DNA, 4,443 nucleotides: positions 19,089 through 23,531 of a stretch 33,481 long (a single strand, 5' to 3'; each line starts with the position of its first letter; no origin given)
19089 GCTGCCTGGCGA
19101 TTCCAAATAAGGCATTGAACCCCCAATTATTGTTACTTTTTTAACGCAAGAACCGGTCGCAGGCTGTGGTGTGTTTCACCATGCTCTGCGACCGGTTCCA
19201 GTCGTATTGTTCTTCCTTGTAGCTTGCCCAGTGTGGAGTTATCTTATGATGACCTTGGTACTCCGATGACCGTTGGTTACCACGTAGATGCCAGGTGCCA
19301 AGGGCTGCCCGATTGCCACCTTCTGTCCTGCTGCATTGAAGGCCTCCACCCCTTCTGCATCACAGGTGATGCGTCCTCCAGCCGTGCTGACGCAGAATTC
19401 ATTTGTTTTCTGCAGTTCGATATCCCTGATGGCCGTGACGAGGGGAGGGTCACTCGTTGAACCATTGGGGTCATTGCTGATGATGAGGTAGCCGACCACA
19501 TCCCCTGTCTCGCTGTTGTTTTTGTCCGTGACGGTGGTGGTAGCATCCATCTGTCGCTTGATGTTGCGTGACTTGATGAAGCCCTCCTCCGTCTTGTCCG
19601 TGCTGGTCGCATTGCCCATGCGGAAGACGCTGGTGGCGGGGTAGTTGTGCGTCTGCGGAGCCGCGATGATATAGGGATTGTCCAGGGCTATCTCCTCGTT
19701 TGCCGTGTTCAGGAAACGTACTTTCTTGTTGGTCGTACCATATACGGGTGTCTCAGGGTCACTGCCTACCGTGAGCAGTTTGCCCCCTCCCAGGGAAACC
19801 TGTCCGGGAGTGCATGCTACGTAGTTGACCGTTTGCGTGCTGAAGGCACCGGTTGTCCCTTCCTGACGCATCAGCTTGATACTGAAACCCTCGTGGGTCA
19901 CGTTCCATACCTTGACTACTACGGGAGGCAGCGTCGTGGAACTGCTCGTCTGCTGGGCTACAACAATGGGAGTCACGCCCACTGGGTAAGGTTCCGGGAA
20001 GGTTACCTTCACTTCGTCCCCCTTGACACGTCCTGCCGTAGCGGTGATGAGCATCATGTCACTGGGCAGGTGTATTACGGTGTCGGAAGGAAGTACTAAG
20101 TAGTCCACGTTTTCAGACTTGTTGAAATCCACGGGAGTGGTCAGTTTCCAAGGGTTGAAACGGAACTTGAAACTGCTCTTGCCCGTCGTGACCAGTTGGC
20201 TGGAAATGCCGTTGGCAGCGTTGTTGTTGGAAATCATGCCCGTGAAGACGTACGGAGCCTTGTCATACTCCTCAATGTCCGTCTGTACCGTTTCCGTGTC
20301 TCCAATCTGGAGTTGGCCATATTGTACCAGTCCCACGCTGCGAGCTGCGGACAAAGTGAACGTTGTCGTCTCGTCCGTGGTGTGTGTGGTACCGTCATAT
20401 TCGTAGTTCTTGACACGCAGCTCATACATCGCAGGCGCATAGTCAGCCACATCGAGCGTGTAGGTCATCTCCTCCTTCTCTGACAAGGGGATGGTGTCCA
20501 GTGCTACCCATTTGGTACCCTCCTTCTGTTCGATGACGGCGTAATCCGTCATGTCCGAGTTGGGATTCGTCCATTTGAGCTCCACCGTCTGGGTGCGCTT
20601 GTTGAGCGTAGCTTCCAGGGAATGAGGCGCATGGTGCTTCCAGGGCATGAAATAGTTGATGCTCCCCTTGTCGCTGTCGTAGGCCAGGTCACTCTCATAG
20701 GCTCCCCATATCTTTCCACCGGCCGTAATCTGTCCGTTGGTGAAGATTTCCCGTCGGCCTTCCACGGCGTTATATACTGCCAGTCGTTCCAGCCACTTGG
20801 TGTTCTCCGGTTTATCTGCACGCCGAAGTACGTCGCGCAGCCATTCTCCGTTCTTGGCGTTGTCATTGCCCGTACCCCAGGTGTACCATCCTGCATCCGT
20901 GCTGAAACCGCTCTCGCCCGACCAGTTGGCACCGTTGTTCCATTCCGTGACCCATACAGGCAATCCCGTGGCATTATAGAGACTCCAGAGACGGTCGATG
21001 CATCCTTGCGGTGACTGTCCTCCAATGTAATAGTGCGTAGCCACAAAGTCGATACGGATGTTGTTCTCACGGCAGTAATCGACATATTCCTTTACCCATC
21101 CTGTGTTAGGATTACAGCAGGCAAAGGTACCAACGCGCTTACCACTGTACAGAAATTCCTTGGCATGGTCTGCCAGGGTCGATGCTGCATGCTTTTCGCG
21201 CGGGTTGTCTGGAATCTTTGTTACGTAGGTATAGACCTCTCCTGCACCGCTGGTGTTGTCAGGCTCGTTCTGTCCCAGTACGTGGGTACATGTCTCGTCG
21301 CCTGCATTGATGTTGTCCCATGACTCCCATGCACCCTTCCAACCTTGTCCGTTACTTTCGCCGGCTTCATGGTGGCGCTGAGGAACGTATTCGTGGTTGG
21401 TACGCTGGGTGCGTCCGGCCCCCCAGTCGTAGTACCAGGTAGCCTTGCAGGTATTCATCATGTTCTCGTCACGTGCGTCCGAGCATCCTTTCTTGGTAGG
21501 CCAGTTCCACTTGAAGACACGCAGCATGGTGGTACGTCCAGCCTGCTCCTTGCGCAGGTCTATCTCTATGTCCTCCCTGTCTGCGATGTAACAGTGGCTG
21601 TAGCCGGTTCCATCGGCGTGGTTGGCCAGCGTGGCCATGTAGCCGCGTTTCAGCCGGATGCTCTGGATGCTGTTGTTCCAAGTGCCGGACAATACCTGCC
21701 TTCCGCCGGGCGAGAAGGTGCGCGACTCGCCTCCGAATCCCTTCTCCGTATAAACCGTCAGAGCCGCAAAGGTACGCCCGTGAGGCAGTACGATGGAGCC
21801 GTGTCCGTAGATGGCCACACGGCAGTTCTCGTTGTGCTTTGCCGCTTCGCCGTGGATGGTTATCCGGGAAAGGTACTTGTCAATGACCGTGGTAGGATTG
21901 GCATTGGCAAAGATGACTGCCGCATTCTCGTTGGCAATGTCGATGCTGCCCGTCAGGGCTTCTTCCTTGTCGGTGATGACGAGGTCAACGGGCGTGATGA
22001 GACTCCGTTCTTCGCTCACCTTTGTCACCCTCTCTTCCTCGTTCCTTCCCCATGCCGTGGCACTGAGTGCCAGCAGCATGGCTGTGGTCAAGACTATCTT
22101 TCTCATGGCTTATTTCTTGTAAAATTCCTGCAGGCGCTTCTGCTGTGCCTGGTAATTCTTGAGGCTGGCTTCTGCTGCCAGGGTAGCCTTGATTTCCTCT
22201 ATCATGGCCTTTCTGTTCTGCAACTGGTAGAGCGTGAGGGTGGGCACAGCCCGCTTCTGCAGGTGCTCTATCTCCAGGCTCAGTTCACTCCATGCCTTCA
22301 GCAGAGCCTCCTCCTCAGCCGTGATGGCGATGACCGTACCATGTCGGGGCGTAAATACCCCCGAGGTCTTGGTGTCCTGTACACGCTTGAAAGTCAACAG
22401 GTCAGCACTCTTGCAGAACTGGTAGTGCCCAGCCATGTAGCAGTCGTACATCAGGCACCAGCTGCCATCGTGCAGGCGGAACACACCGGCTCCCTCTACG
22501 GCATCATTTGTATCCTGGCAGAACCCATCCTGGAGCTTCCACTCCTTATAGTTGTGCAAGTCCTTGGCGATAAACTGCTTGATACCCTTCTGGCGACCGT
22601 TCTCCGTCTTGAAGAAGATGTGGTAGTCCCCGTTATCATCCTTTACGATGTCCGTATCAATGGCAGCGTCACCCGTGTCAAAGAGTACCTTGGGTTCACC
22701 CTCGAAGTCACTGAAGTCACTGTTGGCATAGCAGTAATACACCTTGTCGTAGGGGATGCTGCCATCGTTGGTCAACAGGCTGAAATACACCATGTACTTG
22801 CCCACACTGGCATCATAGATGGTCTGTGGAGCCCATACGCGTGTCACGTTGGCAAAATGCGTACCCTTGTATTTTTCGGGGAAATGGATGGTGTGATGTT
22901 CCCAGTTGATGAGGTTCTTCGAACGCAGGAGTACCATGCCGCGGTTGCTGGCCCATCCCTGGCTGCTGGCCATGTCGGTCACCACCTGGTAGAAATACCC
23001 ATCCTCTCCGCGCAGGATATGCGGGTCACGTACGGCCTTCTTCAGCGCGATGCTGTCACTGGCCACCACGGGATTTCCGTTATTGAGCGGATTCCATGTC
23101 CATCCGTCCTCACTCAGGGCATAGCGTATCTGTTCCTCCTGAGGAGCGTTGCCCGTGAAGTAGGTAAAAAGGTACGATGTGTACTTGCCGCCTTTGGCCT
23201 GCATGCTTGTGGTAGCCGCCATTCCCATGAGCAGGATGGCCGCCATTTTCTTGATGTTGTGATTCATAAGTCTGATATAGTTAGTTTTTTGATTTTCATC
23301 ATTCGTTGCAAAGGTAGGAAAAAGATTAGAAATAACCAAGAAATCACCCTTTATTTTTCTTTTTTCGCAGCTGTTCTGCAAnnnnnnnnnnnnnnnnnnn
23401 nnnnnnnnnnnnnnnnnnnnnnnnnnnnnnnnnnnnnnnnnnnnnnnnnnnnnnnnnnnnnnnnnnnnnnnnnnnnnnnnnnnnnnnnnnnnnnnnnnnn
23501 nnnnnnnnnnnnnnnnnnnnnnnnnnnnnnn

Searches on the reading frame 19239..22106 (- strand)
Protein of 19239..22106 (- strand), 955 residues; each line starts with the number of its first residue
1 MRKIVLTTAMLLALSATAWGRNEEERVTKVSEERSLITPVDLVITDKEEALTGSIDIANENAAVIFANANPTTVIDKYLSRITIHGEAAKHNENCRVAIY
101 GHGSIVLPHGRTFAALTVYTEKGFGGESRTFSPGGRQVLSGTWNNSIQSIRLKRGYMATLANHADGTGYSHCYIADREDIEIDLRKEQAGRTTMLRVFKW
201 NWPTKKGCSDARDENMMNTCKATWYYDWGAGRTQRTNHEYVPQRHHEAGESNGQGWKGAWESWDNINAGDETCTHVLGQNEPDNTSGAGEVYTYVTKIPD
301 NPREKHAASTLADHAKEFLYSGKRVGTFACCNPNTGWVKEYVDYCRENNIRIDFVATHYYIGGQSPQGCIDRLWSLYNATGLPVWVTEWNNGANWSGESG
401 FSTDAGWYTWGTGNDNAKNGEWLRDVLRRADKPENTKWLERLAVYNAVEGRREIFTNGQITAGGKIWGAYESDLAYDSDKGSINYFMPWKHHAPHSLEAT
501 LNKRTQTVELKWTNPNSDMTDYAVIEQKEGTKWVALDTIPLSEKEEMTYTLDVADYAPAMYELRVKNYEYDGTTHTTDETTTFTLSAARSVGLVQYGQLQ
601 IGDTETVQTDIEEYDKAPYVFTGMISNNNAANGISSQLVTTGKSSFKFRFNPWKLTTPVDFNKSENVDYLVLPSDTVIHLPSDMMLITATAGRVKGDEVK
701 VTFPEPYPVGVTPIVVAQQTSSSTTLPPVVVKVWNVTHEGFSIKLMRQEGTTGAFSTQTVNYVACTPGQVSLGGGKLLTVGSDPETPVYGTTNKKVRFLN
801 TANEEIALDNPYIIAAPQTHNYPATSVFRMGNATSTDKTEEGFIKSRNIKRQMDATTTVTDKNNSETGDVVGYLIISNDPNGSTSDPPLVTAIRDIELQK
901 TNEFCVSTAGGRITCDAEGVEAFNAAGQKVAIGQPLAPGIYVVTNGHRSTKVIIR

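Call 8: search_protein_families(library=pfam, proteins=[window:19239-22106:-])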
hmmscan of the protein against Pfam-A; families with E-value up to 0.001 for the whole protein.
window:19239-22106:- (955 aa): 1 family
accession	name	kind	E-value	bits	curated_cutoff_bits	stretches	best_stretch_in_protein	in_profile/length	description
PF11790.14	Glyco_hydro_cc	-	1.7e-16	61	21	1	217-392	15-174/237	Glycosyl hydrolase catalytic core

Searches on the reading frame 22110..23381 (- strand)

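Call 9: search_protein_families(library=pfam, proteins=[window:22110-23381:-])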
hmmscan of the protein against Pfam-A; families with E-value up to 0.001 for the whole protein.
window:22110-23381:- (423 aa): 2 families
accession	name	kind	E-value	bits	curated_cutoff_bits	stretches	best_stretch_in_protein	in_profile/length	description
PF04616.20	Glyco_hydro_43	-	3.7e-11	43.3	32.2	1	114-312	7-198/288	Glycosyl hydrolases family 43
PF00251.26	Glyco_hydro_32N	-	1.1e-08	35.4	22.1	1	66-174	80-183/307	Glycosyl hydrolases family 32 N-terminal domain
